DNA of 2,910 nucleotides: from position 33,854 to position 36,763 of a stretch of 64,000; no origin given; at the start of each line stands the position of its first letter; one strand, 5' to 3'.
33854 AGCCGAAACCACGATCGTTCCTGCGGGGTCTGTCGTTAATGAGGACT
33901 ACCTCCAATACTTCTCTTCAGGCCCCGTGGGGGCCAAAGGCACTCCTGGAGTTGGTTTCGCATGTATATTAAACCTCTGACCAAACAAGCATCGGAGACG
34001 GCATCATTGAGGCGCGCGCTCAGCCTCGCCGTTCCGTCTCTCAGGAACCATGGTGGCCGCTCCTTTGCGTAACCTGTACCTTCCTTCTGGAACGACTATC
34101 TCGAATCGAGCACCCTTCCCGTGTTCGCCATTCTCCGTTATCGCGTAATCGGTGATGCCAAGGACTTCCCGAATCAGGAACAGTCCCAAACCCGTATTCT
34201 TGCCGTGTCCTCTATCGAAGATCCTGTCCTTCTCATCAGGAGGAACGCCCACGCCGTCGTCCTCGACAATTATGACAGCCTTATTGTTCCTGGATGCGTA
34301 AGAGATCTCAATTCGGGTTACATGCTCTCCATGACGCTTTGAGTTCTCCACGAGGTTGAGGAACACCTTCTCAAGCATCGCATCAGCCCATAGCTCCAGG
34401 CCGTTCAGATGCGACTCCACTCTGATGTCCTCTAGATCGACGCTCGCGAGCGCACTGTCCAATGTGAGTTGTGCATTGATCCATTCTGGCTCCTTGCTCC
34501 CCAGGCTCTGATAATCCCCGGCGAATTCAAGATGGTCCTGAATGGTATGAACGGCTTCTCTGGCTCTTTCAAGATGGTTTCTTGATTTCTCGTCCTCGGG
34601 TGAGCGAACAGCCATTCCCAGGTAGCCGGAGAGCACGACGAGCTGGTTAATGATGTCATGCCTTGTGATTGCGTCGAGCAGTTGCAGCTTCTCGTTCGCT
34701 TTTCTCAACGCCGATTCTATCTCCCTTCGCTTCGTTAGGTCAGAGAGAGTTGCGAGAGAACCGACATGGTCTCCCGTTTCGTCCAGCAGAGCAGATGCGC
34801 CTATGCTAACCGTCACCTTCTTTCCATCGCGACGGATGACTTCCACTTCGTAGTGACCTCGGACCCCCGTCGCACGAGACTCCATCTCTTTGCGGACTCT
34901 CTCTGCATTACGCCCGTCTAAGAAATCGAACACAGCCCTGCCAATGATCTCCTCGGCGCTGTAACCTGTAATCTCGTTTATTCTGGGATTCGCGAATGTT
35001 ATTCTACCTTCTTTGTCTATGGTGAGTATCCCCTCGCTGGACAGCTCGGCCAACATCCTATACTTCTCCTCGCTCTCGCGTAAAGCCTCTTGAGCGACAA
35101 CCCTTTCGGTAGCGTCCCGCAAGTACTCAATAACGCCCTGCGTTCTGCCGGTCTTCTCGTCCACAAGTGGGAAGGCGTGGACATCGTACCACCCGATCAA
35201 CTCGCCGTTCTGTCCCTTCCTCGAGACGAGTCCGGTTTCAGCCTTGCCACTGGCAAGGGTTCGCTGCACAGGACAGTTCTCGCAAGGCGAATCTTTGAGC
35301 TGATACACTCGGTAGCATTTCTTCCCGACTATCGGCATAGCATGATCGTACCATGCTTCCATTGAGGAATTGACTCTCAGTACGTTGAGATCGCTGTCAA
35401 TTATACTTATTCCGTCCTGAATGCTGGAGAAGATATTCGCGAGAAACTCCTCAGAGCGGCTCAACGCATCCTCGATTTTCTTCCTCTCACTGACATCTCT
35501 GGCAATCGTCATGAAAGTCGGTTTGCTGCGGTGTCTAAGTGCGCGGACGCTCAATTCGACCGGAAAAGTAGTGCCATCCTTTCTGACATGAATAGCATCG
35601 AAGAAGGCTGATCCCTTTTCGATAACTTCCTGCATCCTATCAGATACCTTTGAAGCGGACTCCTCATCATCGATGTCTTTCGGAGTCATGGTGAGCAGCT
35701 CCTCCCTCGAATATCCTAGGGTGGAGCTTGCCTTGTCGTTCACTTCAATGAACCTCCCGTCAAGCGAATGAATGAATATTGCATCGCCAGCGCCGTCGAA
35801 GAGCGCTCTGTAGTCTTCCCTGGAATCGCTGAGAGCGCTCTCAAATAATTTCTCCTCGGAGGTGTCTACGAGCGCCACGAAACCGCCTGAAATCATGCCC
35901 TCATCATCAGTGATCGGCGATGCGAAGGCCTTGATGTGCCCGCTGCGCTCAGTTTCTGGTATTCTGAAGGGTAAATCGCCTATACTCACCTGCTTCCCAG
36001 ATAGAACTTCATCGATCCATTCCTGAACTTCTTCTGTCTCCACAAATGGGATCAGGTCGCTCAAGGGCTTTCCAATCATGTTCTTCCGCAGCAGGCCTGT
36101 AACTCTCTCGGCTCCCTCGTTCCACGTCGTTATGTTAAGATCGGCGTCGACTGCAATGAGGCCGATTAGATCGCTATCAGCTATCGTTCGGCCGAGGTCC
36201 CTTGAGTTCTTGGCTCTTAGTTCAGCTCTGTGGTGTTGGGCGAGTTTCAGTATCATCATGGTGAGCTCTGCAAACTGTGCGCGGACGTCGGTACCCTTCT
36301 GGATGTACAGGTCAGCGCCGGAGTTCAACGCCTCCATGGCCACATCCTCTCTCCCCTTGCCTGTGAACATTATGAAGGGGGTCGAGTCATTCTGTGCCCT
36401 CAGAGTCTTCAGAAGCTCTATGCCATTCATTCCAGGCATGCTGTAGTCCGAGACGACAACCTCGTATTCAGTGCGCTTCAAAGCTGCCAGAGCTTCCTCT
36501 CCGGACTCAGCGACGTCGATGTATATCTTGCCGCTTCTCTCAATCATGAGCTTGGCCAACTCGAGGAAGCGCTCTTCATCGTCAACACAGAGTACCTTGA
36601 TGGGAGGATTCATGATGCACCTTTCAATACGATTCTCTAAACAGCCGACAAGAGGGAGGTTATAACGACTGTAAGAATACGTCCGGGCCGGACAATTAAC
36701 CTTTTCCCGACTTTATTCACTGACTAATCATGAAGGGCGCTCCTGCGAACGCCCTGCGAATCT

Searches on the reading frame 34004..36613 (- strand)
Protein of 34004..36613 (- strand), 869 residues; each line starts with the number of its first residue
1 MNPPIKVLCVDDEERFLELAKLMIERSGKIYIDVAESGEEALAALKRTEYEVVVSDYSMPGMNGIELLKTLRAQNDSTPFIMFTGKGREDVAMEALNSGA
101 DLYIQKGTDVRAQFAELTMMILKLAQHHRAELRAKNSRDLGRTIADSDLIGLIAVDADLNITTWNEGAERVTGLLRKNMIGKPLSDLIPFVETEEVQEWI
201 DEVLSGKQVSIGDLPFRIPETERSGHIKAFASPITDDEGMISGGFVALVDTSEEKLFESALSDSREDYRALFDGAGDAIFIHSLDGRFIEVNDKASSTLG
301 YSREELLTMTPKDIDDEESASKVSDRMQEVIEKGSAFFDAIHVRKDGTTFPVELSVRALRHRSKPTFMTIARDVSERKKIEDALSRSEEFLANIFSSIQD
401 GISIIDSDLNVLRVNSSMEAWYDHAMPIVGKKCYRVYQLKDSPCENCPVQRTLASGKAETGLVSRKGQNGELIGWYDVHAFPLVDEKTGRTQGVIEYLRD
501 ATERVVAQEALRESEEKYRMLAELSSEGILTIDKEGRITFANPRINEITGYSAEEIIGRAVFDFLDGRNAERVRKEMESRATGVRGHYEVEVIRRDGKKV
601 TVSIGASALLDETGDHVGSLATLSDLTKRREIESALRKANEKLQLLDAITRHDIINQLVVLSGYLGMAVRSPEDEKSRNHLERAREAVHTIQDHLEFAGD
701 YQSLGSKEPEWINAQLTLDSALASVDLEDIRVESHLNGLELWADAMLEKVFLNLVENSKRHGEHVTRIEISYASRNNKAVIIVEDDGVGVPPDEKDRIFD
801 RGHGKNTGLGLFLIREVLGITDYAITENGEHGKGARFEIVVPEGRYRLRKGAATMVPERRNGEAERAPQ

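Call 21: search_protein_families(library=pfam, proteins=[window:34004-36613:-], max_evalue=0.0001)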
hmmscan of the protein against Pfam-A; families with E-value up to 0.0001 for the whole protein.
window:34004-36613:- (869 aa): 12 families
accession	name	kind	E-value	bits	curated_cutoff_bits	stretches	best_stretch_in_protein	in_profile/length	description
PF08448.16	PAS_4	-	1.1e-54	183.7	23.1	4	524-631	3-110/110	PAS fold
PF13426.13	PAS_9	-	1.3e-50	170.3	27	4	527-627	2-102/103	PAS domain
PF00989.32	PAS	-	1.1e-42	145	22.6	3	517-625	2-112/113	PAS fold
PF13188.13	PAS_8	-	6.5e-29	99.3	21.8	2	516-569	1-55/65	PAS domain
PF00072.30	Response_reg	-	9.5e-25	87.4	30.2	1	7-110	1-103/111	Response regulator receiver domain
PF08447.18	PAS_3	-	5e-18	65.6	25.6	1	539-617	2-83/89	PAS fold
PF02518.31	HATPase_c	-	8.1e-14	52.5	26.4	1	747-843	6-109/111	Histidine kinase-, DNA gyrase B-, and HSP90-like ATPase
PF13596.12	PAS_10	-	1.8e-13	51.5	22.1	0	149-250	9-104/106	PAS domain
PF12860.13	PAS_7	-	1.1e-09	38.9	27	0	526-633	5-114/115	PAS fold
PF14598.12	PAS_11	-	1.4e-08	35.1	25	0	280-345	6-71/109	PAS domain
PF24820.1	Diguanyl_cycl_sensor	-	9.8e-06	25.9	28.1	0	525-608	5-95/109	Diguanylate cyclase-like sensor domain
PF13581.12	HATPase_c_2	-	1.7e-05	25.3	27.4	1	751-818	40-109/127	Histidine kinase-like ATPase domain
